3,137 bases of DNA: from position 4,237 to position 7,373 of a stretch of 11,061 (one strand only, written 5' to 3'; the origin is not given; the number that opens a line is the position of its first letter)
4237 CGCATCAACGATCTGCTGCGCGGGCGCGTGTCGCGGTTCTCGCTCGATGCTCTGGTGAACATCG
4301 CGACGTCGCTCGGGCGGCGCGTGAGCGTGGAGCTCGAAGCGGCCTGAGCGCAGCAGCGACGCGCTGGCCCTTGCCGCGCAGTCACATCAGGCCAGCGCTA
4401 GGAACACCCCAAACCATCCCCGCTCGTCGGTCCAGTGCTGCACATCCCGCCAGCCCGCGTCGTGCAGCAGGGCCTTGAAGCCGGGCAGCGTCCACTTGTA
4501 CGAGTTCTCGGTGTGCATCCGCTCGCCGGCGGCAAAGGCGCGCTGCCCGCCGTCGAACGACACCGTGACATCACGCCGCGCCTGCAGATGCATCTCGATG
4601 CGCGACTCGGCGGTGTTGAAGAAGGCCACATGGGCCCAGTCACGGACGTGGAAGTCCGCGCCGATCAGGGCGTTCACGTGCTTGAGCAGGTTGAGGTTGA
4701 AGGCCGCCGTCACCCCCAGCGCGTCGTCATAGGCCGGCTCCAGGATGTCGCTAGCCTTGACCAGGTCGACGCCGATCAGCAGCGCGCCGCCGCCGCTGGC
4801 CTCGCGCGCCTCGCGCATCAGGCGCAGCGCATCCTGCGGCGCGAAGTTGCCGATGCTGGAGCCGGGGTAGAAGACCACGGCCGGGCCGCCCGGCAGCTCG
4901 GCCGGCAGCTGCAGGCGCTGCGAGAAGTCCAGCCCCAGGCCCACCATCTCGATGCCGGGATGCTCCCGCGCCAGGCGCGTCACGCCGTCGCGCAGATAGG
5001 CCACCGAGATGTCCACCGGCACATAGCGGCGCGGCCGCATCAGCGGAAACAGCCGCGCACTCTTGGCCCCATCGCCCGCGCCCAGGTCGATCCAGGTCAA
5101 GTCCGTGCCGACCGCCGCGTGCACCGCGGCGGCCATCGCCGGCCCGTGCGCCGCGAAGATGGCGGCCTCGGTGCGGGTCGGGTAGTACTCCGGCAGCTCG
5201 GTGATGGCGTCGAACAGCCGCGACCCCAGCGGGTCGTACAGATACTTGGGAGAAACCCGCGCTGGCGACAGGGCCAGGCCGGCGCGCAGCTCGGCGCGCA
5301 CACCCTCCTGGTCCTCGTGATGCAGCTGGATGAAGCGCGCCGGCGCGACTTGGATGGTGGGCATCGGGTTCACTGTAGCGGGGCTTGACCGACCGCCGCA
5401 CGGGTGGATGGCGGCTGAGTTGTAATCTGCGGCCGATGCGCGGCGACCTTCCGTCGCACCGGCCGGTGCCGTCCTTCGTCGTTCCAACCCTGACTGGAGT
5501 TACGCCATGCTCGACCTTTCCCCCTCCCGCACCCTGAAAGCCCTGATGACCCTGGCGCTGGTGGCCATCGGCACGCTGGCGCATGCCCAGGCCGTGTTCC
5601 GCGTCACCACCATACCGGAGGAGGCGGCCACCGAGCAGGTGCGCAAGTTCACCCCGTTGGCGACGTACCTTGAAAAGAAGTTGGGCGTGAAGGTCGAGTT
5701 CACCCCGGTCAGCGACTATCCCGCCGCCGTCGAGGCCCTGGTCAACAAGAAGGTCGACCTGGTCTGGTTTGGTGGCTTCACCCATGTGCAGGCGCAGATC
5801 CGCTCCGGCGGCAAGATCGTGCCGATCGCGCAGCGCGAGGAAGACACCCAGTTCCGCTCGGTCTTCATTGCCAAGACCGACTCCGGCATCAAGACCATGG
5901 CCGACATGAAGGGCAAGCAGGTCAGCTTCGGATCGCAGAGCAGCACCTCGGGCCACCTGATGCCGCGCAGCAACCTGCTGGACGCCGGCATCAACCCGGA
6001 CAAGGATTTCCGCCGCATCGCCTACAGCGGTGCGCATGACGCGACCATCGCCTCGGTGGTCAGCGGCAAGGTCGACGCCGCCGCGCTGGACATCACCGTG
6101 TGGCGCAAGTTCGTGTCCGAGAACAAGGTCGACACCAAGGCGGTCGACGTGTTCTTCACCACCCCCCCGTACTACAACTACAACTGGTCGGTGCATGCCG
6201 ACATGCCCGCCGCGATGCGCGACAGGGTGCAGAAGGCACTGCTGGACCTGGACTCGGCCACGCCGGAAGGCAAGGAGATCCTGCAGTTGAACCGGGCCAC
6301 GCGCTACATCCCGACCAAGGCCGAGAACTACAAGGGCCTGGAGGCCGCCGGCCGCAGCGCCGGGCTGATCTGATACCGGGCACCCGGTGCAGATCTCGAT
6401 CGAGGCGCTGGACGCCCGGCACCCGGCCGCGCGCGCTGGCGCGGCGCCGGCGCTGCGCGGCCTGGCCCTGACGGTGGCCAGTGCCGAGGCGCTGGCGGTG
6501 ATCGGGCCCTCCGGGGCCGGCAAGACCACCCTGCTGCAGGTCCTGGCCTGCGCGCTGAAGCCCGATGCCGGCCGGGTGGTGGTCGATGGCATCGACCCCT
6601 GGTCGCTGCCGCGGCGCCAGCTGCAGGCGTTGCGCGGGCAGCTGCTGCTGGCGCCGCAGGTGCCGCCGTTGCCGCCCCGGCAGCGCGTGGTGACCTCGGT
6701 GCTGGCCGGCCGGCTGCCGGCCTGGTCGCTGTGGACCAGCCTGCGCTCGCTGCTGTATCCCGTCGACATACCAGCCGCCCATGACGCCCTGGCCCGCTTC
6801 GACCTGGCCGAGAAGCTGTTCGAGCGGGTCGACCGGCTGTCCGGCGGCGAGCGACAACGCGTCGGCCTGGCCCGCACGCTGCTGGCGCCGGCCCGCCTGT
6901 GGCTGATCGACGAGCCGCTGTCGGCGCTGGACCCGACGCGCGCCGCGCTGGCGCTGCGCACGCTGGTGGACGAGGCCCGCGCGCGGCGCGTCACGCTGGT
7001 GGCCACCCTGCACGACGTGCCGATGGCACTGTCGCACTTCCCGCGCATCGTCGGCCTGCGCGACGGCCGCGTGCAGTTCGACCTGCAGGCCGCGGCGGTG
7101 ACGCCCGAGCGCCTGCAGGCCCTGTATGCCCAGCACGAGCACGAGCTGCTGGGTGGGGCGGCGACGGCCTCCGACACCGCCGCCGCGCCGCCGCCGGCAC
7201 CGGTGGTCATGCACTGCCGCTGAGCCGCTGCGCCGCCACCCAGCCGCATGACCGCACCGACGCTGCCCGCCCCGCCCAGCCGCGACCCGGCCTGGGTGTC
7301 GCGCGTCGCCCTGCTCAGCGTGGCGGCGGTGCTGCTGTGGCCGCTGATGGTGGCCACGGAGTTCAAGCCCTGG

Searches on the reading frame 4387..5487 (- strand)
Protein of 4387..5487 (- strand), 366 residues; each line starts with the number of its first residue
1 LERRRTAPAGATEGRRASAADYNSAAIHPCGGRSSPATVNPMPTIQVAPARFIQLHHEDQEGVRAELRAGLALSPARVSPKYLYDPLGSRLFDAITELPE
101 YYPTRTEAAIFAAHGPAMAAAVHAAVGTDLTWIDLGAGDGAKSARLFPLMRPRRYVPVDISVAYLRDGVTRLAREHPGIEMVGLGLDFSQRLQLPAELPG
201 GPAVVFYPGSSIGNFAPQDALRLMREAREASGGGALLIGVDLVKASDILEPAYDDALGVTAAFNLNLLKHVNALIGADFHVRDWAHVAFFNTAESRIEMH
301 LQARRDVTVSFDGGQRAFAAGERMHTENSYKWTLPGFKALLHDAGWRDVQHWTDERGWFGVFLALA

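Call 7: search_protein_families(library=pfam, proteins=[window:4387-5487:-], max_evalue=0.01)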
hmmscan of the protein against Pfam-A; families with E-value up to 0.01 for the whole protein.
window:4387-5487:- (366 aa): 1 family
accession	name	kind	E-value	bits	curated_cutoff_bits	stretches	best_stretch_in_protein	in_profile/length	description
PF10017.15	Methyltransf_33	-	2.4e-97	326.1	23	1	64-364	2-302/304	Histidine-specific methyltransferase, SAM-dependent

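Call 8: search_protein_families(library=ncbifam, proteins=[window:4387-5487:-], max_evalue=0.01)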
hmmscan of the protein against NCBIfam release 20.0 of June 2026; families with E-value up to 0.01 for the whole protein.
window:4387-5487:- (366 aa): 2 families
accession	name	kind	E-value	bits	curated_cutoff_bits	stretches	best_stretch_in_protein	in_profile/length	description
TIGR03438.1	egtD_ergothio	equivalog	3e-106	355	290.9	1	64-363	3-300/301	L-histidine N(alpha)-methyltransferase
TIGR03439.1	methyl_EasF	subfamily_domain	1.6e-40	138.9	205.55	1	62-360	12-318/321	EasF family methyltransferase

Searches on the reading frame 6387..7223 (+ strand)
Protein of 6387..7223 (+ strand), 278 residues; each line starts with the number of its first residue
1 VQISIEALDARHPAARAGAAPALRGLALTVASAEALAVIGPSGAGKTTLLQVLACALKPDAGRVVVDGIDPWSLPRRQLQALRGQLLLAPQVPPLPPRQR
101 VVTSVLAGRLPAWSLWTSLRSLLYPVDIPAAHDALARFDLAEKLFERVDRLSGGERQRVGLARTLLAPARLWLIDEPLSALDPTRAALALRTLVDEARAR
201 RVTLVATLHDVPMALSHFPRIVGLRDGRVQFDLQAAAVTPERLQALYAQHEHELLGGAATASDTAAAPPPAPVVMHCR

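Call 7: search_protein_families(library=pfam, proteins=[window:6387-7223:+], max_evalue=0.01)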
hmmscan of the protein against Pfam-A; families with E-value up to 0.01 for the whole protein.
window:6387-7223:+ (278 aa): 12 families
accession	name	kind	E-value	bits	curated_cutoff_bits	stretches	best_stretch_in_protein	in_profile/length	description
PF00005.33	ABC_tran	-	3.7e-25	89.6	25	1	23-178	1-136/137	ABC transporter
PF13304.12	AAA_21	-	8.1e-07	29.8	27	1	37-56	3-22/304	AAA domain, putative AbiEii toxin, Type IV TA system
PF13191.12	AAA_16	-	3.6e-05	24.8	32.6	1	33-202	24-164/167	AAA ATPase domain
PF13604.12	AAA_30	-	9.5e-05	22.6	27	1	32-65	17-50/191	AAA domain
PF03308.22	MeaB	-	0.00021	20.8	23.1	1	8-73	8-73/273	Methylmalonyl Co-A mutase-associated GTPase MeaB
PF13401.12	AAA_22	-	0.0012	19.6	27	1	33-82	5-50/130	AAA domain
PF13555.12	AAA_29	-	0.0029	17.8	27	1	29-60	18-49/61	P-loop containing region of AAA domain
PF25199.1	nSTAND_NTPase5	-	0.0046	17.2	34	0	33-62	41-70/145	Novel STAND NTPase 5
PF03969.22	AFG1_ATPase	-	0.0073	15.8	27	0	141-215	99-171/361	AFG1-like ATPase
PF02463.25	SMC_N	-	0.0075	16.2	40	0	149-210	135-199/220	RecF/RecN/SMC N terminal domain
PF05729.18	NACHT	-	0.0082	16.4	26.7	0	36-58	3-25/167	NACHT domain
PF01580.24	FtsK_SpoIIIE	-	0.0099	15.8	24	0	35-71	41-79/221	FtsK/SpoIIIE family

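Call 8: search_protein_families(library=ncbifam, proteins=[window:6387-7223:+], max_evalue=0.01)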
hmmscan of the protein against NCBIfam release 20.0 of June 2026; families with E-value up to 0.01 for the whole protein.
window:6387-7223:+ (278 aa): 190 families (the best 25 are shown)
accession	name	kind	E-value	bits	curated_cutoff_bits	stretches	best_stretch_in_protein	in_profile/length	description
TIGR02315.1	ABC_phnC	equivalog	4.7e-48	163.7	266.1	1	20-247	15-242/243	phosphonate ABC transporter ATP-binding protein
TIGR03873.1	F420-0_ABC_ATP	hypoth_equivalog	3.1e-33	115.1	372.4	1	9-248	3-235/256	putative F420-0 ABC transporter ATP-binding protein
NF007438.0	PRK09984.1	equivalog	1.7e-31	109.3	365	1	22-248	19-250/262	phosphonate ABC transporter ATP-binding protein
NF010068.0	PRK13548.1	equivalog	7.8e-31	107.1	261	1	7-249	5-242/261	heme ABC transporter ATP-binding protein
TIGR02857.1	CydD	equivalog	9.9e-31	107.3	435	1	16-207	331-514/529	thiol reductant ABC exporter subunit CydD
TIGR02868.1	CydC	equivalog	1.7e-29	102.9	329.05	2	4-81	336-409/530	thiol reductant ABC exporter subunit CydC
NF040873.1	AztA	equivalog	1.6e-27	96.3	220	1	19-221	4-189/191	zinc ABC transporter ATP-binding protein AztA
NF007082.0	PRK09536.1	equivalog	4.6e-27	95.1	537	1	17-247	13-236/402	corrinoid ABC transporter ATPase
TIGR02673.1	FtsE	equivalog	7.7e-27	94.4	264.85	1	19-228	14-214/214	cell division ATP-binding protein FtsE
TIGR02204.1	MsbA_rel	hypoth_equivalog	4.1e-26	91.8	780.4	1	3-229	338-552/576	ABC transporter, permease/ATP-binding protein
NF008409.0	PRK11231.1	equivalog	1.1e-25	90.5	375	1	19-235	14-222/255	Fe(3+) dicitrate ABC transporter ATP-binding protein FecE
NF008039.0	PRK10771.1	equivalog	1.3e-25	90.2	298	2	142-239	120-218/234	thiamine ABC transporter ATP-binding protein ThiQ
TIGR01189.1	ccmA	equivalog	8.2e-25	87.6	131.6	2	130-213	107-190/198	heme ABC exporter ATP-binding protein CcmA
TIGR01188.1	drrA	subfamily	1.1e-24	87.3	312.45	1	19-228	5-201/302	daunorubicin resistance ABC transporter, ATP-binding protein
TIGR01277.1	thiQ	equivalog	1.2e-24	87.1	245.05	2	141-231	119-209/213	thiamine ABC transporter ATP-binding protein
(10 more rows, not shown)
